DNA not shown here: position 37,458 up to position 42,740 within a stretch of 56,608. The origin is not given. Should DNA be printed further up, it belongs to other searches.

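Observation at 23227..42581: Flagellin-adjacent glycan island combining a 4-amino-4,6-dideoxyhexose toolkit with an ACP-dependent acyl branch (FkbH, ACP, SDR, B12-radical SAM)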

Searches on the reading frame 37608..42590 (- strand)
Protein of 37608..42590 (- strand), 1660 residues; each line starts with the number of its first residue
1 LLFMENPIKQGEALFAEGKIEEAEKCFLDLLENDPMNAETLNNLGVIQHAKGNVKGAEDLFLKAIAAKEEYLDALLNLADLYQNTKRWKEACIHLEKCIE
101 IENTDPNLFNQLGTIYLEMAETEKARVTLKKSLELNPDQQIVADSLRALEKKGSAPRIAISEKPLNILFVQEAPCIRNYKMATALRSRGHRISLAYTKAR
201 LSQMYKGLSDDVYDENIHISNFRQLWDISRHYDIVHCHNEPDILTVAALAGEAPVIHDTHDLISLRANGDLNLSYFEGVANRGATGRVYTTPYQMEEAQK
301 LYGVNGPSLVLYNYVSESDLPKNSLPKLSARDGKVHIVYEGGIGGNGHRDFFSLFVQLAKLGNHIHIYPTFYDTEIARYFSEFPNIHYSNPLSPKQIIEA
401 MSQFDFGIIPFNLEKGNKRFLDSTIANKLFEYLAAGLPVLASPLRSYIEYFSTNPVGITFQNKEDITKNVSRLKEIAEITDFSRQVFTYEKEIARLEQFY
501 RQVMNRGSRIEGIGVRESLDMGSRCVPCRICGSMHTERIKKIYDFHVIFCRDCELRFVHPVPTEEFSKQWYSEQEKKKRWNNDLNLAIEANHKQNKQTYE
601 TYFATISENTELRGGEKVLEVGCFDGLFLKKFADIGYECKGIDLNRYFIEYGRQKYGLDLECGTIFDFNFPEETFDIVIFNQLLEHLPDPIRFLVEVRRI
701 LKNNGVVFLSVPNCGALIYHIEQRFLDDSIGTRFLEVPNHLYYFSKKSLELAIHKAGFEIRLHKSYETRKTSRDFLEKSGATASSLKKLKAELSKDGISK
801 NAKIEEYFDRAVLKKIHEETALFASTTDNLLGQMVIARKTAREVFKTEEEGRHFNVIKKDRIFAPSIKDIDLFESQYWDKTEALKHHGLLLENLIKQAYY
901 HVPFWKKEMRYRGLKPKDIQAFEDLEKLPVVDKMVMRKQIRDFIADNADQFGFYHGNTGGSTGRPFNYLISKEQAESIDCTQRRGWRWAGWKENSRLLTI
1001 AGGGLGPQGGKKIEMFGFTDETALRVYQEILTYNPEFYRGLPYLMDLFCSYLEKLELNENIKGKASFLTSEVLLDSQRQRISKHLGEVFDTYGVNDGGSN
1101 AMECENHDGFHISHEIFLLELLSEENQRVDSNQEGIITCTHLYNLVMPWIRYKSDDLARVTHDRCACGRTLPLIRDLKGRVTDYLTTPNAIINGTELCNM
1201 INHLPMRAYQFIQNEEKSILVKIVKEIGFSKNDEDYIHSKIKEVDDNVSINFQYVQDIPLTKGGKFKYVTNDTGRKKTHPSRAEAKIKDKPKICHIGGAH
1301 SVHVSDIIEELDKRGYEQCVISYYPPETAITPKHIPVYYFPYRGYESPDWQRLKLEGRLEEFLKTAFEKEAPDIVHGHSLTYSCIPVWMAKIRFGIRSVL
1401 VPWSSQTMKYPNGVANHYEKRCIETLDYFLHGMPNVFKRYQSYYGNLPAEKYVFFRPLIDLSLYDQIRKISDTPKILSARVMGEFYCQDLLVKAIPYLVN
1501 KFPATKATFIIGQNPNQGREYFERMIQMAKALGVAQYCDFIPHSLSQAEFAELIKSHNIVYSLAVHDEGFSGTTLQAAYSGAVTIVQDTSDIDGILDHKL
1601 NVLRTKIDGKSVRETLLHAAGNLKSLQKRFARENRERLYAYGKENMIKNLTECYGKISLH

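Call 4: search_protein_families(library=pfam, proteins=[window:37608-42590:-])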
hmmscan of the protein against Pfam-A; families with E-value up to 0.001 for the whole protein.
window:37608-42590:- (1660 aa): 24 families
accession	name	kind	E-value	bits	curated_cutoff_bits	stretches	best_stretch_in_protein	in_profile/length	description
PF13489.12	Methyltransf_23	-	2.7e-21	76.4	27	1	602-761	9-162/164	Methyltransferase domain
PF08241.18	Methyltransf_11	-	2.2e-18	67.1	21.2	1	619-708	1-94/95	Methyltransferase domain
PF13579.12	Glyco_trans_4_4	-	2e-17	64.4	29.7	2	1300-1405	3-104/158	Glycosyl transferase 4-like domain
PF07719.23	TPR_2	-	1.7e-16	59.3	27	0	73-104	2-33/34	Tetratricopeptide repeat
PF13439.12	Glyco_transf_4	-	1.8e-16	61.1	28.5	2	179-315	9-166/170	Glycosyltransferase Family 4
PF13181.12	TPR_8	-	1.8e-14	53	25.7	0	108-138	3-33/34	Tetratricopeptide repeat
PF13649.12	Methyltransf_25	-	2.4e-13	51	27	1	618-705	1-97/97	Methyltransferase domain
PF13424.12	TPR_12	-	3.5e-13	50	30.1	2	73-135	4-74/77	Tetratricopeptide repeat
PF00515.34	TPR_1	-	5.4e-13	48.6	27.8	0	108-138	3-33/34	Tetratricopeptide repeat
PF13431.12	TPR_17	-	1.1e-12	47.6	24.4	0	95-126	2-33/34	Tetratricopeptide repeat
PF13847.12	Methyltransf_31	-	9.1e-12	45.3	27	1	613-724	2-125/145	Methyltransferase domain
PF13524.12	Glyco_trans_1_2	-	7.8e-11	42.6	25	1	358-475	9-113/144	Glycosyl transferase-like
PF13414.12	TPR_11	-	7.8e-11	41.9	26.8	1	11-52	1-42/42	TPR repeat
PF08242.18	Methyltransf_12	-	1.2e-10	42.4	30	1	619-707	1-98/98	Methyltransferase domain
PF14559.12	TPR_19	-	1.2e-10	42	25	0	50-91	3-44/68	Tetratricopeptide repeat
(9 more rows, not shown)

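Call 50: search_protein_families(library=ncbifam, proteins=[window:37608-42581:-], max_evalue=0.00001)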
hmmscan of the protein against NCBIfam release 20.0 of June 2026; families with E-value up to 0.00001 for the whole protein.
window:37608-42581:- (1657 aa): 19 families
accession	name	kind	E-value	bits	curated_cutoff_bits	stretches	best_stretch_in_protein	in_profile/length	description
NF053551.1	FlxY_rubin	equivalog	2.2e-26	92.6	520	2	1076-1250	220-392/424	flexirubin biosynthesis putative acyl-CoA ligase FlxY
NF045666.1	DVU1553_fam_AMP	equivalog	1.4e-25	90.1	300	1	1021-1178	172-331/331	DVU_1553 family AMP-dependent CoA ligase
NF041878.1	paak_haloarch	equivalog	5.8e-22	77.9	700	2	1066-1201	208-348/427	phenylacetate--CoA ligase PaaK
TIGR02155.1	PA_CoA_ligase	equivalog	4.7e-20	71.5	646.3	1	877-1205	7-344/422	phenylacetate--CoA ligase PaaK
TIGR02917.1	PEP_TPR_lipo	equivalog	3.3e-15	55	312.2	1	8-157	370-519/899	XrtA/PEP-CTERM system TPR-repeat protein PrsT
TIGR03335.1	F390_ftsA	equivalog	5e-14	51.9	458.7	1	891-999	25-138/445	coenzyme F390 synthetase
NF040959.1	MamA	equivalog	7.5e-13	48.4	200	1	7-137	43-173/204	magnetosome protein MamA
TIGR01983.1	UbiG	equivalog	2.7e-12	46.5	102.95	1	597-710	45-155/228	bifunctional 2-polyprenyl-6-hydroxyphenol methylase/3-demethylubiquinol 3-O-methyltransferase UbiG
TIGR02552.1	LcrH_SycD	equivalog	3.5e-11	43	104.8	1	9-103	26-120/136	SycD/LcrH family type III secretion system chaperone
TIGR02521.1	type_IV_pilW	equivalog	2.1e-10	40.5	154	1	11-97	109-197/234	type IV pilus biogenesis/stability protein PilW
NF041217.1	BagE_FevW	exception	2.7e-10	39.8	800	1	1062-1203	196-336/424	bagremycin/ferroverdin synthetase BagE/FevW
NF045667.1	MTase_DVU1556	equivalog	2.3e-09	37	155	1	608-707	19-120/213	DVU_1556 family methyltransferase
NF045825.1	FAmtase_mtf2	equivalog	4.8e-08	32.5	400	1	581-704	30-156/248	fatty-acid O-methyltransferase Mtf2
NF033758.1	gliding_GltE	equivalog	6.4e-08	32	225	1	14-135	133-254/411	adventurous gliding motility TPR repeat lipoprotein GltE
NF045823.1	PthPhpthDimycoMt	equivalog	5e-07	29.2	300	1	581-704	38-164/256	phthiotriol/phenolphthiotriol dimycocerosates methyltransferase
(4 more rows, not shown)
